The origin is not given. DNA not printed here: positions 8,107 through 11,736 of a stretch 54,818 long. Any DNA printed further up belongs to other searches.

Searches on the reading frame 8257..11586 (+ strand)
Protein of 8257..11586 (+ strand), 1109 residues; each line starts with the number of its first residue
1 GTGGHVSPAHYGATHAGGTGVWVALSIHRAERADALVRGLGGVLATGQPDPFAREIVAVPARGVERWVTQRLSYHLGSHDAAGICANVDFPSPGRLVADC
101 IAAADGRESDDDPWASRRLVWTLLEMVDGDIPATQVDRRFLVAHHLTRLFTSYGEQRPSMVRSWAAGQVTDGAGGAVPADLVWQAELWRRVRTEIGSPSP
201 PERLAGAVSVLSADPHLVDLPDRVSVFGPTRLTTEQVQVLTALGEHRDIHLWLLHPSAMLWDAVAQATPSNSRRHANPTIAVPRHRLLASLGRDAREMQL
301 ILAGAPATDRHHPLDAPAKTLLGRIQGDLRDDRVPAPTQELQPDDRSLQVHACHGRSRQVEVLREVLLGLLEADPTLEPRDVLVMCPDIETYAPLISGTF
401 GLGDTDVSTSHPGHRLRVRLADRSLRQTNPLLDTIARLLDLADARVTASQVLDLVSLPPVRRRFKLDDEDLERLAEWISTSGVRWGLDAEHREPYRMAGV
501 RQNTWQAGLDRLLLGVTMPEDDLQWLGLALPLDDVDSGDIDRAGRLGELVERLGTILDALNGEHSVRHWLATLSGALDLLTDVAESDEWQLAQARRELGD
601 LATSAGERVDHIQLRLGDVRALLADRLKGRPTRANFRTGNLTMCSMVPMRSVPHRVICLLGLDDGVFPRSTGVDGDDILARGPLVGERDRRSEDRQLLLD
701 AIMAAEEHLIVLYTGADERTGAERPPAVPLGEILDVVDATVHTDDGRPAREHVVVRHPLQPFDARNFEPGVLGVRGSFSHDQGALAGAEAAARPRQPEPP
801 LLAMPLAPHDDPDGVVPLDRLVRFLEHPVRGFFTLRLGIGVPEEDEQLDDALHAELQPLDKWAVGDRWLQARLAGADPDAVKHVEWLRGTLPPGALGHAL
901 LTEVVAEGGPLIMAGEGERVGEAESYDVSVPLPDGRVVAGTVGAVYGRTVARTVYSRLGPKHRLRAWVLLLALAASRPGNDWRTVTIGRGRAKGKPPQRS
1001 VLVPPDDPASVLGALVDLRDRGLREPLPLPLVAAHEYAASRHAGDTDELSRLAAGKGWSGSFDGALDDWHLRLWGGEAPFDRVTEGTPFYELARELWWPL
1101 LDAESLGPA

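Call 27: search_protein_families(library=pfam, proteins=[window:8257-11586:+], max_evalue=0.001)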
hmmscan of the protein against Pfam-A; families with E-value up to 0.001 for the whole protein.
window:8257-11586:+ (1109 aa): 2 families
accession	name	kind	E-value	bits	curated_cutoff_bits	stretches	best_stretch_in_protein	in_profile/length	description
PF04257.20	Exonuc_V_gamma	-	1.8e-58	198.7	25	1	25-331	1-313/314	Exodeoxyribonuclease V, gamma subunit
PF17946.7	RecC_C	-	4.2e-48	164.3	22.6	1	815-1041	3-201/202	RecC C-terminal domain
